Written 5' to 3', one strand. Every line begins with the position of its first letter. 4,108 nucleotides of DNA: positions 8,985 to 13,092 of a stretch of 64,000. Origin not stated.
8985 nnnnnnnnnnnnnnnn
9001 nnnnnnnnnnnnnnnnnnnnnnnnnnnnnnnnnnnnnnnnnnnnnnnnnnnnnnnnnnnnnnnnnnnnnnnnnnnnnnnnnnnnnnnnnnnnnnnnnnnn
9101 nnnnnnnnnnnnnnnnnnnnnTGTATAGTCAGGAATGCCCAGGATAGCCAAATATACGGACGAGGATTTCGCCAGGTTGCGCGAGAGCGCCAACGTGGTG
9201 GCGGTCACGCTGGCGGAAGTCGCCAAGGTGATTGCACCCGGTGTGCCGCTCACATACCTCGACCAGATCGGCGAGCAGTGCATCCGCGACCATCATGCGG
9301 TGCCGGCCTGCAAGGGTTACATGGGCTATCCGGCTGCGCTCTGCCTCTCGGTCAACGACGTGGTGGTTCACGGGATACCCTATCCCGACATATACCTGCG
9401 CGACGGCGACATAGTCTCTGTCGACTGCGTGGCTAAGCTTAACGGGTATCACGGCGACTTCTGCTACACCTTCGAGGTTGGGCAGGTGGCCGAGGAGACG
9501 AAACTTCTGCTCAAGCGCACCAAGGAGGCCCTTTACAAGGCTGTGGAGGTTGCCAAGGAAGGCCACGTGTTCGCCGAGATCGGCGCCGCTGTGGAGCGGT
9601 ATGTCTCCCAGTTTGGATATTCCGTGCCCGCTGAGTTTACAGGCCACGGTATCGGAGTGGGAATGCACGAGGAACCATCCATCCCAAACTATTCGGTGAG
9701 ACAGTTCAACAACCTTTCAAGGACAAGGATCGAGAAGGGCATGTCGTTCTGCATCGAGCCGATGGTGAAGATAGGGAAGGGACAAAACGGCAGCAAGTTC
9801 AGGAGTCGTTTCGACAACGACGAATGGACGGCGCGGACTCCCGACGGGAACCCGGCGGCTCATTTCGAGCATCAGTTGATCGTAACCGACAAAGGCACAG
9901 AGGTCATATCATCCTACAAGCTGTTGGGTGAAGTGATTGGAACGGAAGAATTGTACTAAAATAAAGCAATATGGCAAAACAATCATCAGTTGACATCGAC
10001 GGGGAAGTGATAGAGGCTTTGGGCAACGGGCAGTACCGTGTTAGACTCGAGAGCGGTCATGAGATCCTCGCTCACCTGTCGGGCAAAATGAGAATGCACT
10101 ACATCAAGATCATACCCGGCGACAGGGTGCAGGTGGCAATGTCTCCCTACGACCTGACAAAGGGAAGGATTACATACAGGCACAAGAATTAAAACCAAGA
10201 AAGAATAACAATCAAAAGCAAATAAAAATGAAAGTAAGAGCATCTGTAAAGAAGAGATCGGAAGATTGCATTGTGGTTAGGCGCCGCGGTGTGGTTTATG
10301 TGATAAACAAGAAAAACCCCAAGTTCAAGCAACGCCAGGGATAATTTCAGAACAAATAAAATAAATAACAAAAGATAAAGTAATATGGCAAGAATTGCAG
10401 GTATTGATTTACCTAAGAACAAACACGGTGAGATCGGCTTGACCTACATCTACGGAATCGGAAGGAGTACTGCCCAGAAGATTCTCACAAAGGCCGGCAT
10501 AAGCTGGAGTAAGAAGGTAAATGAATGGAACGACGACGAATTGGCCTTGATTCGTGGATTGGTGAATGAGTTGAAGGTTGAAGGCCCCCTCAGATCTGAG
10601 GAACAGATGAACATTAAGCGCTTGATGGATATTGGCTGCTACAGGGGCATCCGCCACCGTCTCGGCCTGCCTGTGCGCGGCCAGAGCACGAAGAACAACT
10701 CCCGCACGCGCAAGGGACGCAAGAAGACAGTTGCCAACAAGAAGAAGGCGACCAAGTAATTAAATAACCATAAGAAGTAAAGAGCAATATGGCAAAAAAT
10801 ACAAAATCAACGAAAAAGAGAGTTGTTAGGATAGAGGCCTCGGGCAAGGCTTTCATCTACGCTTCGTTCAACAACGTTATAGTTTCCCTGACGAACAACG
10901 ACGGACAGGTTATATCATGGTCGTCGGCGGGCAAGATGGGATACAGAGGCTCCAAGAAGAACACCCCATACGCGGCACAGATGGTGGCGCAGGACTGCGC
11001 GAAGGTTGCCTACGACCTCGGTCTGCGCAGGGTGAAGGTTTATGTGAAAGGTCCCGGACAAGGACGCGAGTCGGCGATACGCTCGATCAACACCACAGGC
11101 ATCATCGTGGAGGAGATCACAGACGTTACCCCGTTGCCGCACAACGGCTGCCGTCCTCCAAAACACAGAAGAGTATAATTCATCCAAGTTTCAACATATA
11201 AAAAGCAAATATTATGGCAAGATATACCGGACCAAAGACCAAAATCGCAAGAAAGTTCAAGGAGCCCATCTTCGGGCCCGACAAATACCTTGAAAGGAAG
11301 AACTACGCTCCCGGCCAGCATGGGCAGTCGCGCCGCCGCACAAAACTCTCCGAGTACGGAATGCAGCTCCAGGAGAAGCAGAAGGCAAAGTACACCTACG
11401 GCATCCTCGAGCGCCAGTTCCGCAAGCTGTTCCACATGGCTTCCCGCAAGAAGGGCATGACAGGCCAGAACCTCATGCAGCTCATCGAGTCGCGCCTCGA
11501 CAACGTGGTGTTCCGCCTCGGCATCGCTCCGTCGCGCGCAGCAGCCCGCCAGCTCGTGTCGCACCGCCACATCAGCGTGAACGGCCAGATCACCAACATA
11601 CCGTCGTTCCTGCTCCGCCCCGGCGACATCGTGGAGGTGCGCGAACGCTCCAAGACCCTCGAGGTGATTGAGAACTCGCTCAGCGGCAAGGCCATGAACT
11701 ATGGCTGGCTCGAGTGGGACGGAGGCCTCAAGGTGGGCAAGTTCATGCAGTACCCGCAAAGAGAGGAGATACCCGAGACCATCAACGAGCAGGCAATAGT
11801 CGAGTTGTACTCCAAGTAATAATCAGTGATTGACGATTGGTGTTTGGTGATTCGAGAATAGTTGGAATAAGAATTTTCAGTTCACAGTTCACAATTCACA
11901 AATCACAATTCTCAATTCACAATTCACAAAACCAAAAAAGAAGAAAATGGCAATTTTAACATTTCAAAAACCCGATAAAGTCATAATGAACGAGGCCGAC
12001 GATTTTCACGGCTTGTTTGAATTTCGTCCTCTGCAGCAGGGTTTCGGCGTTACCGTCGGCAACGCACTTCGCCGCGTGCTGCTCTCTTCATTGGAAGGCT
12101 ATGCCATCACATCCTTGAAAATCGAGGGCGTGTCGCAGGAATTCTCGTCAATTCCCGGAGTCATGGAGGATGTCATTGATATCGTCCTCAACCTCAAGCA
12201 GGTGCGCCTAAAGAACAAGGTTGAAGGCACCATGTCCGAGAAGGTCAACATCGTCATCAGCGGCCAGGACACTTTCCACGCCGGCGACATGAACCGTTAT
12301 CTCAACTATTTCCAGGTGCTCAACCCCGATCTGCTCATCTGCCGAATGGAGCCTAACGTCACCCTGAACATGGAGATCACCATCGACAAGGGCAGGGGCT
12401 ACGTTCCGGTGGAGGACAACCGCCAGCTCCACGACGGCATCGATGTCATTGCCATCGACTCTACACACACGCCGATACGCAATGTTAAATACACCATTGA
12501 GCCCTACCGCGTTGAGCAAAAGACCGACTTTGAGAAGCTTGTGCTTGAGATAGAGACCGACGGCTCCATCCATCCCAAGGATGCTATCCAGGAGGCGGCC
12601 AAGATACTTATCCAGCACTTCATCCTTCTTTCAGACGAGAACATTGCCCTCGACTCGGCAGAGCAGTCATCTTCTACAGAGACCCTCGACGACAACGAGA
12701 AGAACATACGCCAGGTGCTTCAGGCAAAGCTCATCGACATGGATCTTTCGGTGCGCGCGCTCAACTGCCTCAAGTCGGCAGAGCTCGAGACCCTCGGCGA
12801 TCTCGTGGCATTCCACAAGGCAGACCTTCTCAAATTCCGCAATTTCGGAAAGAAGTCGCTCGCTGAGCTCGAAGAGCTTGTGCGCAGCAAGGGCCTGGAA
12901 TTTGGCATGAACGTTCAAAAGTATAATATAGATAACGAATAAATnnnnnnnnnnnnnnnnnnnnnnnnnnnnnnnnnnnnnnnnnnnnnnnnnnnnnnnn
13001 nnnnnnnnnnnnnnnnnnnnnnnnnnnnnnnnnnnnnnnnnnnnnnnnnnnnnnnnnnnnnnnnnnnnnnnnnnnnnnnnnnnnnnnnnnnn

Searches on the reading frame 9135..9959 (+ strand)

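Call 30: search_protein_families(library=pfam, proteins=[window:9135-9959:+], max_evalue=0.00001)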
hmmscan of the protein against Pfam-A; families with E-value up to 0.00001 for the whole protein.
window:9135-9959:+ (274 aa): 1 family
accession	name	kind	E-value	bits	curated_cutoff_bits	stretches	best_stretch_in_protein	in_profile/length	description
PF00557.29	Peptidase_M24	-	1.2e-41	143.2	23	1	14-252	2-208/208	Metallopeptidase family M24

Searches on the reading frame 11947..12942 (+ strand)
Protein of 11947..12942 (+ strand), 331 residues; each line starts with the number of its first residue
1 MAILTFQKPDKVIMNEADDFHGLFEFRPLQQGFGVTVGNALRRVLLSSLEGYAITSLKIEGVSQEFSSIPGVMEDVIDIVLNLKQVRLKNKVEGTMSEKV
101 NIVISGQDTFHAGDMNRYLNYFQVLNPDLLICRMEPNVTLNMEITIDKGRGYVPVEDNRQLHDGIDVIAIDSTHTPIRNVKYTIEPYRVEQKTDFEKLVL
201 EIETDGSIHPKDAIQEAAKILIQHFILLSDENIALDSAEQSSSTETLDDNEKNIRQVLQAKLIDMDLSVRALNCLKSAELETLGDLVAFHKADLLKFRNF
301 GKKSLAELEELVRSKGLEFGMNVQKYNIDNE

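Call 30: search_protein_families(library=pfam, proteins=[window:11947-12942:+], max_evalue=0.00001)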
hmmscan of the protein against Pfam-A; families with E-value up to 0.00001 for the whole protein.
window:11947-12942:+ (331 aa): 3 families
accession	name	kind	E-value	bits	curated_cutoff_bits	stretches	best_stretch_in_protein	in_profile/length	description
PF01193.29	RNA_pol_L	-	1.2e-25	89.5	24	1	28-225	2-74/74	RNA polymerase Rpb3/Rpb11 dimerisation domain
PF01000.31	RNA_pol_A_bac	-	5.6e-25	88.3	33.9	1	58-174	2-118/119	RNA polymerase Rpb3/RpoA insert domain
PF03118.21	RNA_pol_A_CTD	-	1.8e-20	72.9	23.8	1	251-311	4-64/67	Bacterial RNA polymerase, alpha chain C terminal domain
